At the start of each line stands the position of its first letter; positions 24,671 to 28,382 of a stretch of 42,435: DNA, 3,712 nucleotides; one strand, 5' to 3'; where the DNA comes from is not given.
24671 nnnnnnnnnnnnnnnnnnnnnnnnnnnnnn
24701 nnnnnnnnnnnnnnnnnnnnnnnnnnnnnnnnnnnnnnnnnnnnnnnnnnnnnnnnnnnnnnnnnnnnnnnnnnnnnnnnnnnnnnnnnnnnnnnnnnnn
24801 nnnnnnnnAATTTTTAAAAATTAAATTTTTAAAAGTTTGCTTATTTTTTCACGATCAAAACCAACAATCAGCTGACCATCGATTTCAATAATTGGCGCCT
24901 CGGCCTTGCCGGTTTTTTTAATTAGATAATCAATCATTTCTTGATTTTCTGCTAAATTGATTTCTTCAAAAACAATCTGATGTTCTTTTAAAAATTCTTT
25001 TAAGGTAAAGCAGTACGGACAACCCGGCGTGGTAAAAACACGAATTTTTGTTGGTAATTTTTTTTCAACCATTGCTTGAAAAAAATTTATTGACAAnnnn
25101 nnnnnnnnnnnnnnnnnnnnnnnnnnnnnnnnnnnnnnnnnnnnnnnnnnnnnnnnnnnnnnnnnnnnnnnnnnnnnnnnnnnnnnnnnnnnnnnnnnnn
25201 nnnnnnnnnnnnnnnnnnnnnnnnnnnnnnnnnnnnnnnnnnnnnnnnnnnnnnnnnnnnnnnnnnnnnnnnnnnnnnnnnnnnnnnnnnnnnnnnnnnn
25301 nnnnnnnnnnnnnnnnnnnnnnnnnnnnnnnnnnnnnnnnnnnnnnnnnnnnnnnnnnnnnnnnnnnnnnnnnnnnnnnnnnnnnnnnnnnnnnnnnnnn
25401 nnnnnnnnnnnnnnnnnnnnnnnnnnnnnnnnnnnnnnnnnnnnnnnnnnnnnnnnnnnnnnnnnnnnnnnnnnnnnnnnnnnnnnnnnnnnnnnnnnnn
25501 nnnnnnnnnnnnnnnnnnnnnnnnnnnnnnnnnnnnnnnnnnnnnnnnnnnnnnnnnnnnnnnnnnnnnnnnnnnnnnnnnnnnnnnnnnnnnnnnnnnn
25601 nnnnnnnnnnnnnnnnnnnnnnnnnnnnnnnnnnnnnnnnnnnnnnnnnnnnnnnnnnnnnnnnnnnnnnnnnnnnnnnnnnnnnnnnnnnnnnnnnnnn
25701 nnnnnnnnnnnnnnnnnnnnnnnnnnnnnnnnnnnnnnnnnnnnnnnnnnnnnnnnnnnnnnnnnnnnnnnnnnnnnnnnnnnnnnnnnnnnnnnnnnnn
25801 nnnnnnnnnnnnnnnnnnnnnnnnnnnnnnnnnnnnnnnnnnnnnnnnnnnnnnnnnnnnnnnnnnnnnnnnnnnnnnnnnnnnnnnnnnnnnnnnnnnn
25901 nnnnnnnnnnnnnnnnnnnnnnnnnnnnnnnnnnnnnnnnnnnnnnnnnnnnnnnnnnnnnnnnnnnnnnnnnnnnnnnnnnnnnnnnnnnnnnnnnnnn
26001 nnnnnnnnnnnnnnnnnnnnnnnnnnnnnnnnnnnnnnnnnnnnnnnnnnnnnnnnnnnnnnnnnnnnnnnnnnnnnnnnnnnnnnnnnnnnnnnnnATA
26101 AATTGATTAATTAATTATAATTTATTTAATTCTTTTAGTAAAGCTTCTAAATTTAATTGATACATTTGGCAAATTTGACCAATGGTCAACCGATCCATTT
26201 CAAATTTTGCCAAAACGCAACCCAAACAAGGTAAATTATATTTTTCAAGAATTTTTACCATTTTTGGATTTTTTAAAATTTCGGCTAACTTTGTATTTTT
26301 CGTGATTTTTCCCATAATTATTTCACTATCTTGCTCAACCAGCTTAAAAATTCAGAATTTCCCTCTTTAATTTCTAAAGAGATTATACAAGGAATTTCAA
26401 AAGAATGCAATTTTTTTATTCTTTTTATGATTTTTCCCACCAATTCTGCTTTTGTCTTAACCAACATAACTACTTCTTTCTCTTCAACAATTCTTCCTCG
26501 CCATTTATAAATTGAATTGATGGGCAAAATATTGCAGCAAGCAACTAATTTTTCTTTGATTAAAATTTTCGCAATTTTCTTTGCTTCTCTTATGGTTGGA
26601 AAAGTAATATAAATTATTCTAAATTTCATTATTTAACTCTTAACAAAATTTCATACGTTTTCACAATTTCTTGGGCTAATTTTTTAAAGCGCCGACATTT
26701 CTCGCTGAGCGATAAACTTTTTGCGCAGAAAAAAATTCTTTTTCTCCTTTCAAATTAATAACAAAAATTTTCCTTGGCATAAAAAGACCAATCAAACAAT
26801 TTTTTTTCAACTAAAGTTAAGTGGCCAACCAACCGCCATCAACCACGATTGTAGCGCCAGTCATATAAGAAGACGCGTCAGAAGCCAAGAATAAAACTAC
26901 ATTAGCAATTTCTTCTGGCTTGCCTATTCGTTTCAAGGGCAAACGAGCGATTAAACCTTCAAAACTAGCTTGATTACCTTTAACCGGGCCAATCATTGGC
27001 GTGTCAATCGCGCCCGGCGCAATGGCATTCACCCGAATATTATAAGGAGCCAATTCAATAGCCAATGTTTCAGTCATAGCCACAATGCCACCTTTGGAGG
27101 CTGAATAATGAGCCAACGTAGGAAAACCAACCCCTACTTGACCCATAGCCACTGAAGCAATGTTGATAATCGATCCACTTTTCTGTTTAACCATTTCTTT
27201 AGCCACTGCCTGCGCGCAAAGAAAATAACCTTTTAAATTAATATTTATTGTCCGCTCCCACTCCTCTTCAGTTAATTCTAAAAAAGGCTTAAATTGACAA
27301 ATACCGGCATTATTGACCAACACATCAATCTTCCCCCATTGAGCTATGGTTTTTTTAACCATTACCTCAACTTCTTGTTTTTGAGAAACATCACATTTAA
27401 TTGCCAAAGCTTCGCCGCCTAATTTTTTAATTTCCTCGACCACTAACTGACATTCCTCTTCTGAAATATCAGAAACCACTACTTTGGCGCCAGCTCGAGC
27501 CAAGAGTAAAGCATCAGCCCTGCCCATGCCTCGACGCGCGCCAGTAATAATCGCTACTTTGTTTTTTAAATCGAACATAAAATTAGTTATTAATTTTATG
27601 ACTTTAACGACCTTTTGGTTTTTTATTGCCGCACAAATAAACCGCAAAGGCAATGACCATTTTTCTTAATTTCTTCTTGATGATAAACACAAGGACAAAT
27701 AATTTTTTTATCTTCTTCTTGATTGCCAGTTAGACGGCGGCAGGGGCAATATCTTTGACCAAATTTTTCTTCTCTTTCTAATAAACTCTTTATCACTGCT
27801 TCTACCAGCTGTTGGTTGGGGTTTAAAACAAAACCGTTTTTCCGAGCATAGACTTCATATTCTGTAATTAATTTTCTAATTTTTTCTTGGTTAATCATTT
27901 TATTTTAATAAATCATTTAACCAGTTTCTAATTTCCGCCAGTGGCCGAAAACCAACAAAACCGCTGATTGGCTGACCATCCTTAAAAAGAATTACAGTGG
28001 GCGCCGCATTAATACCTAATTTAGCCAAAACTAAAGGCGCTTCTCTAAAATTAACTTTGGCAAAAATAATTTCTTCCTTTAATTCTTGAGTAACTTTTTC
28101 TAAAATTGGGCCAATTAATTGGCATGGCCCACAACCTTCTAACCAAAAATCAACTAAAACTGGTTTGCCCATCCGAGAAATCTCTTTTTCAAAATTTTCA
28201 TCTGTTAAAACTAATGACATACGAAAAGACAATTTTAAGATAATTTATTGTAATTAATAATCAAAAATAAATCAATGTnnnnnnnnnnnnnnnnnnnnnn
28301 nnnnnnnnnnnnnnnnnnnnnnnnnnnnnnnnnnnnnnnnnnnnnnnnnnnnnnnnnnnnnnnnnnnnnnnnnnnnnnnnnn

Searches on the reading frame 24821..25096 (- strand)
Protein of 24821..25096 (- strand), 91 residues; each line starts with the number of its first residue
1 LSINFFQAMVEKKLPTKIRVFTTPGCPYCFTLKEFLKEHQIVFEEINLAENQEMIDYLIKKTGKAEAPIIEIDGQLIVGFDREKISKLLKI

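Call 60: search_protein_families(library=pfam, proteins=[window:24821-25096:-], max_evalue=0.001)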
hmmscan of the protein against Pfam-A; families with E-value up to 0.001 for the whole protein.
window:24821-25096:- (91 aa): 2 families
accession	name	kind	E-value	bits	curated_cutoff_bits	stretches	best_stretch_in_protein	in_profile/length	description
PF00462.30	Glutaredoxin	-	4.1e-15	56.2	22.9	1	19-77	2-60/60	Glutaredoxin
PF13417.12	GST_N_3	-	5.2e-05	23.9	22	1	21-78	2-58/75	Glutathione S-transferase, N-terminal domain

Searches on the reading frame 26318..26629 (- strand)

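Call 60: search_protein_families(library=pfam, proteins=[window:26318-26629:-], max_evalue=0.001)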
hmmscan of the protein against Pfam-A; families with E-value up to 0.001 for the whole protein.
window:26318-26629:- (103 aa): 1 family
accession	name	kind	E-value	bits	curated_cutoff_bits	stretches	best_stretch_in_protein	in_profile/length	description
PF03091.20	CutA1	-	1.6e-34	118.1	22.4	1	5-99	2-97/99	CutA1 divalent ion tolerance protein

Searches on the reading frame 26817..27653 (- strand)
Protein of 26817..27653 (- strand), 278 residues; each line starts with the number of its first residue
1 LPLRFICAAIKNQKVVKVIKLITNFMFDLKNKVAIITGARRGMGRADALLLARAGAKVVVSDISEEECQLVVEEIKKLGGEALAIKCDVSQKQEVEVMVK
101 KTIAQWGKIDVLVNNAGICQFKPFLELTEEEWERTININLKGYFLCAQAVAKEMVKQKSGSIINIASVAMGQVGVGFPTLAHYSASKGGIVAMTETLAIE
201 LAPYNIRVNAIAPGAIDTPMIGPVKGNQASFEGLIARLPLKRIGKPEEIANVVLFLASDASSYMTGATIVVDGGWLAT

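Call 60: search_protein_families(library=pfam, proteins=[window:26817-27653:-], max_evalue=0.001)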
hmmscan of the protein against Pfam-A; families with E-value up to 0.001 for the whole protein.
window:26817-27653:- (278 aa): 4 families
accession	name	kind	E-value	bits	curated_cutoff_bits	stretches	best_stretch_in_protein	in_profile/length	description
PF13561.12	adh_short_C2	-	8.8e-77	258.3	27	1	38-275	1-235/236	Enoyl-(Acyl carrier protein) reductase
PF00106.31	adh_short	-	6.9e-66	221.9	26.6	1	32-224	1-190/195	short chain dehydrogenase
PF08659.16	KR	-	5.6e-13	49.6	22.6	1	35-186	4-152/180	KR domain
PF23441.1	SDR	-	5.9e-09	36.1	27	1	33-275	10-255/258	SDR-like rossmann domain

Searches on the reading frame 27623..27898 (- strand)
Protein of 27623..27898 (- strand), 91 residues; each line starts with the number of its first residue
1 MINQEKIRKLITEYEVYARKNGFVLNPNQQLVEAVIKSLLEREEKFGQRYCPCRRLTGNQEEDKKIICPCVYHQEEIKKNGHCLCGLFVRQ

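Call 60: search_protein_families(library=pfam, proteins=[window:27623-27898:-], max_evalue=0.001)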
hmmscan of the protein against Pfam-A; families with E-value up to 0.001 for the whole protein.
window:27623-27898:- (91 aa): 1 family
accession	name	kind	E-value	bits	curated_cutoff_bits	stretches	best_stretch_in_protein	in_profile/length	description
PF02943.20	FeThRed_B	-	7.2e-24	84.3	22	1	9-90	4-87/106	Ferredoxin thioredoxin reductase catalytic beta chain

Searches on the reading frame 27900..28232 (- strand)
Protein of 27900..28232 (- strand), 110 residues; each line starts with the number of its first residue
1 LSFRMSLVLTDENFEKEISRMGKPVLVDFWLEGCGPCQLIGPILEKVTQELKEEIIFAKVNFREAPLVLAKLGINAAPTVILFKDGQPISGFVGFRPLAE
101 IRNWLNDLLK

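Call 60: search_protein_families(library=pfam, proteins=[window:27900-28232:-], max_evalue=0.001)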
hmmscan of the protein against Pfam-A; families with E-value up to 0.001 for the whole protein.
window:27900-28232:- (110 aa): 4 families
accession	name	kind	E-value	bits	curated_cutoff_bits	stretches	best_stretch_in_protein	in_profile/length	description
PF00085.26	Thioredoxin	-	5.4e-25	87.8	23.5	1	7-106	3-102/103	Thioredoxin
PF13098.12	Thioredoxin_2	-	1.5e-06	28.9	27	1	22-105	5-104/104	Thioredoxin-like domain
PF04756.19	OST3_OST6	-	3.1e-05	24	27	1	33-85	45-104/294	OST3 / OST6 family, transporter family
PF13905.12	Thioredoxin_8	-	0.0006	20.5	27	0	22-53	1-32/94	Thioredoxin-like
